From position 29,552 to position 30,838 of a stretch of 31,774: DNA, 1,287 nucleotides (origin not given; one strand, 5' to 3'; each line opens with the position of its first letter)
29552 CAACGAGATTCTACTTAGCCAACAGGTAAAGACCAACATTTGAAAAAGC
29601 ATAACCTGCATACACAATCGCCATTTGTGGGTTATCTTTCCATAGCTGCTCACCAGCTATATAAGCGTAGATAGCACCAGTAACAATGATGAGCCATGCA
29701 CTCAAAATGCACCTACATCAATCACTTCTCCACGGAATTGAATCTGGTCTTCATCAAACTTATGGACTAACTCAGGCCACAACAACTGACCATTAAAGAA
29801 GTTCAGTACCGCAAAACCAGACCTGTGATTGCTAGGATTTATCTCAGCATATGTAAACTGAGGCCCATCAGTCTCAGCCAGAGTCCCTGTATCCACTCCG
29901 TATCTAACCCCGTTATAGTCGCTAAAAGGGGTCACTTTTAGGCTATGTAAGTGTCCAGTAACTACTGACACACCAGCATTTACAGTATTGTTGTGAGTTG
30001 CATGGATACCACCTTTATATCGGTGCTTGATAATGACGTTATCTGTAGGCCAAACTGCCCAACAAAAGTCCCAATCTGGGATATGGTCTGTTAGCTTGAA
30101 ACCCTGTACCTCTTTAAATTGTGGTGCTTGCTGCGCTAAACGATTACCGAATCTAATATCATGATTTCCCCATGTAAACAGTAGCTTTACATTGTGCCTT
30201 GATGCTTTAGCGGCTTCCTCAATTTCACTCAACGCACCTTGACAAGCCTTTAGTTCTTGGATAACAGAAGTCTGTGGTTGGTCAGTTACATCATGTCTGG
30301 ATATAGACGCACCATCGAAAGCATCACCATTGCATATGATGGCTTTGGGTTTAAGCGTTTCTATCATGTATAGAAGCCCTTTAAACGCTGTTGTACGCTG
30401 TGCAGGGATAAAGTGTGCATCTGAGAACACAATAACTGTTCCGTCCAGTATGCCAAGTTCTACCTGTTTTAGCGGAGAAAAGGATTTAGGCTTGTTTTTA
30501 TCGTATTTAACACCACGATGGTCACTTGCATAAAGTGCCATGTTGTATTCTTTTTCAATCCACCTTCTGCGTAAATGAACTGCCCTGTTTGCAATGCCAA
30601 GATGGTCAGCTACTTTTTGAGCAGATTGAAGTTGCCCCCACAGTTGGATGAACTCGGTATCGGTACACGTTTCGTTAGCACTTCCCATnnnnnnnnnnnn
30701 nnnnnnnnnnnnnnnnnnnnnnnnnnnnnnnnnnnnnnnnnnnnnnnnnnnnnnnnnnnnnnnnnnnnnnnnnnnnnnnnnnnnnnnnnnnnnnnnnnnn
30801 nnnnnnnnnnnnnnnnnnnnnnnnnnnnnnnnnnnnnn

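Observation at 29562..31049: Accessory cassette at the distal end of the late operon: an HExxH protein, an HTH-fused metallophosphoesterase and a membrane peptide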

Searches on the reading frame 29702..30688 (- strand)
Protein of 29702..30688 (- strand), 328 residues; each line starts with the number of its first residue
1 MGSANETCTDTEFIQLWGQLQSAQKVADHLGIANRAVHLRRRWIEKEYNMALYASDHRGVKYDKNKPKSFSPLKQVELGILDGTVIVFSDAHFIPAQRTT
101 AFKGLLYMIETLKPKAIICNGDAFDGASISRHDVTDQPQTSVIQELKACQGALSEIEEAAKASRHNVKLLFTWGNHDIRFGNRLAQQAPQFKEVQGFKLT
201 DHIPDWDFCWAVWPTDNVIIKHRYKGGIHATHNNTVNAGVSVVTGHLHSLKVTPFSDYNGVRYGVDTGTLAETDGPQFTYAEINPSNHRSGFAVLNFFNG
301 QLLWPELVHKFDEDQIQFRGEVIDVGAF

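Call 4: search_protein_families(library=pfam, proteins=[window:29702-30688:-], max_evalue=0.1)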
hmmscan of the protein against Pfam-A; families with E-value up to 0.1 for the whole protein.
window:29702-30688:- (328 aa): 2 families
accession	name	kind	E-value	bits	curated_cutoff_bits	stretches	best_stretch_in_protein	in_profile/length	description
PF00149.33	Metallophos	-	2.2e-06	28.7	21.5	1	84-234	2-116/191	Calcineurin-like phosphoesterase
PF12850.12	Metallophos_2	-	0.00048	20.6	27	1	85-254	3-123/154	Calcineurin-like phosphoesterase superfamily domain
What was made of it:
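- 30545..30661 (-): ORF2 N-terminal three-helix HTH domain (aa 10-48). The recognition helix is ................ The window's own sequence does not reach a Pfam HTH threshold (call 4).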

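Call 5: search_protein_families(library=phrogs, proteins=[window:29702-30688:-], max_evalue=0.01)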
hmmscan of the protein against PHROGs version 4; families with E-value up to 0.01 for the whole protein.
window:29702-30688:- (328 aa): 3 families
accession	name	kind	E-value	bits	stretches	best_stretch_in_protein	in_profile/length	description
phrog_221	-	other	1.2e-26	94.8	1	63-308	92-346/367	metallo-phosphoesterase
phrog_20266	-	other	8e-06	25.9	1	104-191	195-278/450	metallo-phosphoesterase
phrog_7339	-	DNA, RNA and nucleotide metabolism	0.00096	19.6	0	85-260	32-211/263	DNA repair exonuclease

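Call 8: search_dna_similar(query=window:29702-30688:-, collection=phages, mode=protein, max_rows=40, rows=spread)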
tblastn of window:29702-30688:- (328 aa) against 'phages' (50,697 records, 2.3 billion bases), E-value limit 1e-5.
Records with a match: 10; places in all: 10; records where one place covers at least 80% of the query: 4.
Best place of each record, by identity: <60% 10.
By first word of the organism name: Mycobacterium 5; Caudoviricetes 3; Microcystis 1; Gordonia 1.
By host as written in the record: Mycobacterium smegmatis mc2 155 5; - 4; Gordonia terrae NRRL B-16283 1.
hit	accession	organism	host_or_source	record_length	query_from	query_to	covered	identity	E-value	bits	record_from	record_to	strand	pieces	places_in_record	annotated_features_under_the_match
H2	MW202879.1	Caudoviricetes sp.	Manatee Spring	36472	4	328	99%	56.6%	3e-112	363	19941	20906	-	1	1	phosphodiesterase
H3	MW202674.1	Caudoviricetes sp.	Manatee Spring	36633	9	325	97%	46.9%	1e-82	278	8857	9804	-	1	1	calcineurin-like phosphoesterase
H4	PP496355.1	Microcystis phage Mvi-Yong1342-1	Microcystis viridis FACHB-1342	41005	9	323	96%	38.6%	4e-62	219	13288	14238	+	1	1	metallophosphoesterase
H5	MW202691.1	Caudoviricetes sp.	Manatee Spring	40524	9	323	96%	36.8%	3e-49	182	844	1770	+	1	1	phosphodiesterase | hypothetical protein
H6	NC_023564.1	Mycobacterium phage EagleEye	Mycobacterium smegmatis mc2 155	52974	71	325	78%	26.8%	1e-5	53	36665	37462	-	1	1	58: metallo-phosphoesterase | 59: phosphofructokinase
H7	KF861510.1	Mycobacterium phage EagleEye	Mycobacterium smegmatis mc2 155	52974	71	325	78%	26.8%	1e-5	53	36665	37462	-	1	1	58: metallophosphoesterase | 59: hypothetical protein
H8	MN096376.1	Mycobacterium phage Lucyedi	Mycobacterium smegmatis mc2 155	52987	71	325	78%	26.8%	1e-5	53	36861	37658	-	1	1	57: metallophosphoesterase | 58: hypothetical protein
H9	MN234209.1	Mycobacterium phage Toaka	Mycobacterium smegmatis mc2 155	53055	85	308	68%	28.4%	7e-6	54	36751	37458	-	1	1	56: metallophosphoesterase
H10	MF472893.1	Mycobacterium phage MissWhite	Mycobacterium smegmatis mc2 155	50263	74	308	72%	25.9%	3e-6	55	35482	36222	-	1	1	55: metallophosphoesterase | 56: hypothetical protein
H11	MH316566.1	Gordonia phage Nedarya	Gordonia terrae NRRL B-16283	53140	85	308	68%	24.5%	1e-6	56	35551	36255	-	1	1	57: metallophosphoesterase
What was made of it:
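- On LpxH (UDP-2,3-diacylglucosamine hydrolase): Homologues occur in Mycobacterium and Gordonia phages (call 8).
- Homologues occur in phages of Mycobacterium and Gordonia, which have no lipid A (call 8).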

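Call 9: get_annotated_region(hit=H3, flank=5000)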
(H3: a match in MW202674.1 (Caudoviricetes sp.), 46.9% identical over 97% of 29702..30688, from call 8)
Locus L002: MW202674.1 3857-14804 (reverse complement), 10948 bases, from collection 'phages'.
description: Podoviridae sp. isolate ctn9Y15, complete genome.
organism: Caudoviricetes sp. (NCBI taxid 2832643)
taxonomy: Viruses; Duplodnaviria; Heunggongvirae; Uroviricota; Caudoviricetes
host: -; source: Manatee Spring; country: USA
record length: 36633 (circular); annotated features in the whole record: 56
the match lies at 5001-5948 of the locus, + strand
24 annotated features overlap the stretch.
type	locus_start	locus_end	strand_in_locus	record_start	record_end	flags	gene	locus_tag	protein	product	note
CDS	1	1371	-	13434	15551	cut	-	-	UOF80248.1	phage P22 like portal protein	-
CDS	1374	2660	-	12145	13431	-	-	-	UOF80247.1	terminase large subunit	-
CDS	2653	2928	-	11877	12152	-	-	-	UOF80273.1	hypothetical protein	-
CDS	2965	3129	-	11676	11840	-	-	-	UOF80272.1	hypothetical protein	-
CDS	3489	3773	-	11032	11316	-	-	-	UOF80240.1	co-chaperonin groes (hsP10)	-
CDS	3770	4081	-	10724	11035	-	-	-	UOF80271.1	higH-potential iroN-sulfur protein from ectothiorhodospira transfeR(iroN-sulfur proteiN).8A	-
CDS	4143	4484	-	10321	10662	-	-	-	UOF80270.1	hypothetical protein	-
CDS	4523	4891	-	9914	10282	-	-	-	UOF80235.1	endodeoxyribonuclease rusA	-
CDS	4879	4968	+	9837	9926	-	-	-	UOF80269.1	hypothetical protein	-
CDS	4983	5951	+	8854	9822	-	-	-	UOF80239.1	calcineurin-like phosphoesterase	-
CDS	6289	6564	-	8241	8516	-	-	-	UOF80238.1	recombination enhancement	-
CDS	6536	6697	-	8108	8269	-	-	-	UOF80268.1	hypothetical protein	-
CDS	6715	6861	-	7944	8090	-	-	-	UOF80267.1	hypothetical protein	-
CDS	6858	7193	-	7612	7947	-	-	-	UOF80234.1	DNA methyltransferase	-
CDS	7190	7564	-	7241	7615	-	-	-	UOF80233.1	putative replication protein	-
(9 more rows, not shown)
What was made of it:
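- In MW202674 the MPE plus a SprT-like gene sit on the opposite strand in a nin-like early region next to rusA (call 9).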

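Call 10: get_annotated_region(hit=H4, flank=5000)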
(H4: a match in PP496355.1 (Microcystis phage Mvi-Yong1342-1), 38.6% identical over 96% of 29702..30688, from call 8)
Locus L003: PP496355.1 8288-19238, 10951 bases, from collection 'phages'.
description: Microcystis phage Mvi-Yong1342-1, complete genome.
organism: Microcystis phage Mvi-Yong1342-1 (NCBI taxid 3143005)
taxonomy: Viruses
host: -; source: Microcystis viridis FACHB-1342; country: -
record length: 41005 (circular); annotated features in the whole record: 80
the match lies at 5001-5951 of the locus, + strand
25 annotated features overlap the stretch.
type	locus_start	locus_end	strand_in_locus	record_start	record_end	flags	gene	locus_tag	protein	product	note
CDS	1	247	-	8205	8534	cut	-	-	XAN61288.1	hypothetical protein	-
CDS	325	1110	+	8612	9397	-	-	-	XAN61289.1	hypothetical protein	-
CDS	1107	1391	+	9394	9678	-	-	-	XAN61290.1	hypothetical protein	-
CDS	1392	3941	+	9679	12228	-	-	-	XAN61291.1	hypothetical protein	-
CDS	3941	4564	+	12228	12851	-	-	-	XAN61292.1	hypothetical protein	-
CDS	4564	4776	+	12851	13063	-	-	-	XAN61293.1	hypothetical protein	-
CDS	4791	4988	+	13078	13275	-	-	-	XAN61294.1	hypothetical protein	-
CDS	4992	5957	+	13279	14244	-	-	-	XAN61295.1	metallophosphoesterase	-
CDS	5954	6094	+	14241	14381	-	-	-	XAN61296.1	hypothetical protein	-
CDS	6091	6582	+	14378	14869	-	-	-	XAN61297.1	lysin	-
CDS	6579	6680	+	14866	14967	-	-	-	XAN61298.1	hypothetical protein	-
CDS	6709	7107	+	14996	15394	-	-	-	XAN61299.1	hypothetical protein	-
CDS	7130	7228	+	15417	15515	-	-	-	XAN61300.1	hypothetical protein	-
CDS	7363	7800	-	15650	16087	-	-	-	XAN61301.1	hypothetical protein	-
CDS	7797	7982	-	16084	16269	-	-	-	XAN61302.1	zinc finger Ogr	-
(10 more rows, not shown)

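Call 11: get_annotated_region(hit=H5, flank=5000)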
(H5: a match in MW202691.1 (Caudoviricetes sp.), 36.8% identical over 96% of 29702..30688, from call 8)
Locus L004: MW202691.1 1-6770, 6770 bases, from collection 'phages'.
description: Podoviridae sp. isolate ctkAd229, complete genome.
organism: Caudoviricetes sp. (NCBI taxid 2832643)
taxonomy: Viruses; Duplodnaviria; Heunggongvirae; Uroviricota; Caudoviricetes
host: -; source: Manatee Spring; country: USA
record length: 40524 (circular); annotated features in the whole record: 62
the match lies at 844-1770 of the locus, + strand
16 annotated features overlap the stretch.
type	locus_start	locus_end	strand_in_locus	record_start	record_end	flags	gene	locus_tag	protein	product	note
CDS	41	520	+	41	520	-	-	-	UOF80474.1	hypothetical protein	-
CDS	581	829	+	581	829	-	-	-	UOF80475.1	hypothetical protein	-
CDS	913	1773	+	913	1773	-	-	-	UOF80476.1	phosphodiesterase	-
CDS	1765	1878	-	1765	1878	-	-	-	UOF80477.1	hypothetical protein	-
CDS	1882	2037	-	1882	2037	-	-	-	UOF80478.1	hypothetical protein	-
CDS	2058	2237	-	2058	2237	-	-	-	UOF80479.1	hypothetical protein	-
CDS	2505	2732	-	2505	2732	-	-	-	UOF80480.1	hypothetical protein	-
CDS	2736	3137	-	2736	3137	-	-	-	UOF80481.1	hypothetical protein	-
CDS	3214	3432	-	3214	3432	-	-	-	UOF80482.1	hypothetical protein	-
CDS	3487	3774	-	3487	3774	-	-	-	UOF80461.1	hypothetical protein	-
CDS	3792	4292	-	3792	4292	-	-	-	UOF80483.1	proteiN/DNA complex catalytic motif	-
CDS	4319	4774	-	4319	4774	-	-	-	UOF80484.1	hypothetical protein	-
CDS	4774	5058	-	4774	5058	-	-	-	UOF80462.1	putative single-stranded DNA-binding protein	-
CDS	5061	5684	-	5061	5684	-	-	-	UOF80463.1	hypothetical protein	-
CDS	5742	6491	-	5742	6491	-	-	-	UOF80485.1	hypothetical protein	-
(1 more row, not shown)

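Call 12: search_solved_structures(query=window:29702-30688:-, max_evalue=1, show_alignments=2)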
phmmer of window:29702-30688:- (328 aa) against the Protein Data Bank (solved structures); distinct sequences matched with E-value up to 1: 0.

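Call 14: search_protein_families(library=ncbifam, proteins=[window:29702-30688:-], max_evalue=1)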
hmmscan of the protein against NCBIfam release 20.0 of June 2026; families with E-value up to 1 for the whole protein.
window:29702-30688:- (328 aa): 1 family
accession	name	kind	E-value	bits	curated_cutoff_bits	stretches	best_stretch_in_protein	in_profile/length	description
TIGR04123.1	P_estr_lig_assc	hypoth_equivalog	0.0025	17.2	150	1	93-132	43-83/207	ligase-associated DNA damage response endonuclease PdeM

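Call 15: find_homologous_proteins(query=window:29702-30688:-, max_evalue=0.001)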
Query window:29702-30688:- (328 aa): 4861 proteins with E <= 0.001 among 5783 candidates; the best 120 are listed.
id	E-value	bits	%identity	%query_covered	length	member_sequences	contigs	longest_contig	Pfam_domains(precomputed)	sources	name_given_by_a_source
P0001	3.7e-211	718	92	100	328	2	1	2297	PF00149.34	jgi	jgi:hypothetical protein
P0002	5.1e-210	715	93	100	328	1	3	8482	PF00149.34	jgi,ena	jgi:hypothetical protein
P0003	7.0e-210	714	93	100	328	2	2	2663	PF00149.34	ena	-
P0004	2.6e-209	712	91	100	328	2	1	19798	PF00149.34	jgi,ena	-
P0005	4.8e-209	711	92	100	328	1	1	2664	PF00149.34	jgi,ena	jgi:hypothetical protein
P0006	1.3e-207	707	91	100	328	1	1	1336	PF00149.34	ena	-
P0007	2.0e-204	696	89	100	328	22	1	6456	PF00149.34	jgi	-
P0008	3.2e-203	692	90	100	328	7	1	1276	PF00149.34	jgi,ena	-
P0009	5.5e-203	691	90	100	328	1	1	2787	-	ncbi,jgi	jgi:hypothetical protein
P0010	9.4e-203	691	89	100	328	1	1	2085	PF00149.34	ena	-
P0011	1.8e-202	690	89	100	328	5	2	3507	PF00149.34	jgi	-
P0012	4.3e-202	689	88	100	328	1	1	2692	PF00149.34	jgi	jgi:hypothetical protein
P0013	5.6e-202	688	88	100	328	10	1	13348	PF00149.34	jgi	jgi:hypothetical protein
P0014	1.8e-200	683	88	100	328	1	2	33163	PF00149.34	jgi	-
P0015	2.5e-200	683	88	100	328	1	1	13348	PF00149.34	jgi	-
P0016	7.8e-200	681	86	100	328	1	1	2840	PF00149.34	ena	-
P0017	8.5e-200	681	88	100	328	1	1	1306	PF00149.34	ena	-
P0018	1.2e-199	681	87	100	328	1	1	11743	PF00149.34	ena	-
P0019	1.4e-199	680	87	100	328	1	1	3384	PF00149.34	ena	-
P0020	1.8e-199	680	87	100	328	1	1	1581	PF00149.34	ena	-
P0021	2.5e-199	679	86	100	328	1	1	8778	PF00149.34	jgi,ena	-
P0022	5.3e-199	678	87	100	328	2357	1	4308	PF00149.34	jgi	jgi:hypothetical protein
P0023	5.3e-199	678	87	100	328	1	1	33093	PF00149.34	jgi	jgi:Calcineurin-like phosphoesterase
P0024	6.1e-199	678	87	100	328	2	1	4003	PF00149.34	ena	-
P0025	6.7e-199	678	86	100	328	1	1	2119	PF00149.34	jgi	jgi:hypothetical protein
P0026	7.8e-199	678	86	100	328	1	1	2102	PF00149.34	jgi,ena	jgi:hypothetical protein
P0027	9.8e-199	677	87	100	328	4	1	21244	PF00149.34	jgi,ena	jgi:hypothetical protein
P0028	1.1e-198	677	86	100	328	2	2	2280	PF00149.34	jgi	jgi:hypothetical protein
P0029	1.8e-198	677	88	100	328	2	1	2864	PF00149.34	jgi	-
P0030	2.4e-198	676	86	100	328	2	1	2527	PF00149.34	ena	-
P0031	2.6e-198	676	86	100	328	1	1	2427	PF00149.34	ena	-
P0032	3.4e-198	676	86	100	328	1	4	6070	PF00149.34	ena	-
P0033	3.8e-198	676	86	100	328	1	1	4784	PF00149.34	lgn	-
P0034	6.2e-198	675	88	100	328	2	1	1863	PF00149.34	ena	-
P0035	1.7e-197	673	86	100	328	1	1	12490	PF00149.34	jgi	jgi:hypothetical protein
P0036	2.5e-197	673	86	100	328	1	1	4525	PF00149.34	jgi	jgi:hypothetical protein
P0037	2.6e-197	673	86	100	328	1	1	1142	PF00149.34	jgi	jgi:hypothetical protein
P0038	2.9e-197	673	86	100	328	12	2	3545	PF00149.34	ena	-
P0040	4.0e-197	672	85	100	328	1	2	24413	PF00149.34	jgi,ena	jgi:hypothetical protein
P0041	6.7e-197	671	87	100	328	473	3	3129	PF00149.34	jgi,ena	jgi:hypothetical protein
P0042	7.0e-197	671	86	100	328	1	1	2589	PF00149.34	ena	-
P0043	9.0e-197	671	87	100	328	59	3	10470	PF00149.34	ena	-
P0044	9.1e-197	671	85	100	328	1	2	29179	PF00149.34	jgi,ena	jgi:hypothetical protein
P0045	1.2e-196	671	87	100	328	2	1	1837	PF00149.34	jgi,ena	-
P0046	1.6e-196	670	85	100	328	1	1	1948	PF00149.34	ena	-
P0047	1.8e-196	670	86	100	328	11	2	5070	PF00149.34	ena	-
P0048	2.2e-196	670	86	100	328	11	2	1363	PF00149.34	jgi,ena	-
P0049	4.0e-196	669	85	100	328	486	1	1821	PF00149.34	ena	-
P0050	8.3e-196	668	86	100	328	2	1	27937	PF00149.34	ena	-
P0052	3.5e-195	666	88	97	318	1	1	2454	PF00149.34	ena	-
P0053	5.5e-195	665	86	100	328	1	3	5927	PF00149.34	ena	-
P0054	7.2e-195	665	84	100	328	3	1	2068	PF00149.34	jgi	jgi:hypothetical protein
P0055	1.1e-194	664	86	100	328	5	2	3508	PF00149.34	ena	-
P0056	2.7e-194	663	85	100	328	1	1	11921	PF00149.34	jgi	jgi:hypothetical protein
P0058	3.7e-193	659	85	100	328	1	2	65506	PF00149.34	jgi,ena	jgi:hypothetical protein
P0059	4.4e-193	659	85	100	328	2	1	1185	PF00149.34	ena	-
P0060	4.9e-193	659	85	100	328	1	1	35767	PF00149.34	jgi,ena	jgi:hypothetical protein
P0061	5.1e-193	659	84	100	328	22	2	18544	PF00149.34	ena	-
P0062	5.2e-193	659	85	100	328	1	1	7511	PF00149.34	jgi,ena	jgi:hypothetical protein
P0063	5.4e-193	659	85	100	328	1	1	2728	PF00149.34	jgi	jgi:hypothetical protein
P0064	9.9e-193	658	85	100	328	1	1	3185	PF00149.34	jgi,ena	jgi:hypothetical protein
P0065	1.9e-192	657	84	100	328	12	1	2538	PF00149.34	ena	-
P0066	5.4e-192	655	84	100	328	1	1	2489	PF00149.34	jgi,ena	-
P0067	5.8e-192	655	85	100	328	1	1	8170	PF00149.34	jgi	jgi:hypothetical protein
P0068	7.2e-192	655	84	100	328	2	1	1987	PF00149.34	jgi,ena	-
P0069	9.1e-192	655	84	100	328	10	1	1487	PF00149.34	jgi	-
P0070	1.1e-191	654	84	100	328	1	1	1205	PF00149.34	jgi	-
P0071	1.2e-191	654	85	100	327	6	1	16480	PF00149.34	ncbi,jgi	jgi:hypothetical protein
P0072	1.4e-191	654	84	100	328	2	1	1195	PF00149.34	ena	-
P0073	2.5e-191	653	83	100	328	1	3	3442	PF00149.34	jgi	jgi:hypothetical protein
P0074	2.9e-191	653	81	100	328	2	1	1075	PF00149.34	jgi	-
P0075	3.8e-191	653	83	100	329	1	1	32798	PF00149.34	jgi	-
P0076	4.2e-191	652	82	100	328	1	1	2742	PF00149.34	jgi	-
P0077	4.4e-191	652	84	100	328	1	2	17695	PF00149.34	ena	-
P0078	4.7e-191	652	83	100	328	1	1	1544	PF00149.34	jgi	-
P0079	5.7e-191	652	84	100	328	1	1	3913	PF00149.34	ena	-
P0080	6.0e-191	652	84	100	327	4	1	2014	PF00149.34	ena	-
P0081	8.1e-191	651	84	100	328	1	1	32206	PF00149.34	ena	-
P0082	8.8e-191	651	83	100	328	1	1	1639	PF00149.34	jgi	-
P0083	1.2e-190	651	84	100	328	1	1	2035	PF00149.34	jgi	-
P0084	1.2e-190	651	83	100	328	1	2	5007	PF00149.34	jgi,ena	jgi:hypothetical protein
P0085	1.7e-190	650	83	100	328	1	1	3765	PF00149.34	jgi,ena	jgi:hypothetical protein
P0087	2.1e-190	650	84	100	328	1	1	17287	PF00149.34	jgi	jgi:hypothetical protein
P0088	2.8e-190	650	87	97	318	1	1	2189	PF00149.34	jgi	jgi:hypothetical protein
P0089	3.2e-190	649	83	100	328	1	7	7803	PF00149.34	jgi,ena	-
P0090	4.8e-190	649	84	100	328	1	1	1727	PF00149.34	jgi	-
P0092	6.0e-190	649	82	100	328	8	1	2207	PF00149.34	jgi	jgi:hypothetical protein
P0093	6.9e-190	648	83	100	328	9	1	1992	PF00149.34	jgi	-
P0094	1.0e-189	648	83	100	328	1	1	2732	PF00149.34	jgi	-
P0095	2.7e-189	646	84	100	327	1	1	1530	PF00149.34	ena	-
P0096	2.7e-189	646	83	100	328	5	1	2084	PF00149.34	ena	-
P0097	3.5e-189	646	84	100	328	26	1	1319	PF00149.34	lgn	-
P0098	7.6e-189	645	83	100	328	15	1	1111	PF00149.34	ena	-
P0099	9.6e-189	645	83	100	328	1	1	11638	PF00149.34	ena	-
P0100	1.8e-188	644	84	100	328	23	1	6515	PF00149.34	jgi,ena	jgi:hypothetical protein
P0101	3.0e-188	643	82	100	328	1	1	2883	PF00149.34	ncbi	-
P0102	5.7e-188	642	82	100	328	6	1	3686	PF00149.34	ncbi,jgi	jgi:hypothetical protein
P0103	6.9e-188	642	82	100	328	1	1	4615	PF00149.34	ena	-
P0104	9.0e-188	641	81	100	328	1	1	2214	PF00149.34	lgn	-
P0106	1.5e-187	641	82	100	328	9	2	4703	PF00149.34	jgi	jgi:hypothetical protein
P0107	1.6e-187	641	84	98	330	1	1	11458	PF00149.34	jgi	jgi:hypothetical protein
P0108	5.5e-187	639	80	100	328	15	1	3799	PF00149.34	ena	-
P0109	5.6e-187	639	84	98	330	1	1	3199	PF00149.34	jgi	jgi:hypothetical protein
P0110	6.0e-187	639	83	100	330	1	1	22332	PF00149.34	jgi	-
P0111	7.9e-187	638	83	100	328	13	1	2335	PF00149.34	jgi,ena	jgi:hypothetical protein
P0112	8.3e-187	638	80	100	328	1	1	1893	PF00149.34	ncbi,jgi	jgi:hypothetical protein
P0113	8.4e-187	638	81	100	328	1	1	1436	PF00149.34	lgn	-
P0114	8.8e-187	638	83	100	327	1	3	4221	PF00149.34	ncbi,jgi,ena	jgi:hypothetical protein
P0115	1.5e-186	637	81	100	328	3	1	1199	PF00149.34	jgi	-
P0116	1.6e-186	637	81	100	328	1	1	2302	PF00149.34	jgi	jgi:hypothetical protein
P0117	2.4e-186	637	84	97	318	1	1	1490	PF00149.34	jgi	-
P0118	2.5e-186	637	80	100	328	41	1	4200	PF00149.34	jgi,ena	jgi:hypothetical protein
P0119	4.5e-186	636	82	100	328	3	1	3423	PF00149.34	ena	-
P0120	5.1e-186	636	82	100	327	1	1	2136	PF00149.34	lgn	-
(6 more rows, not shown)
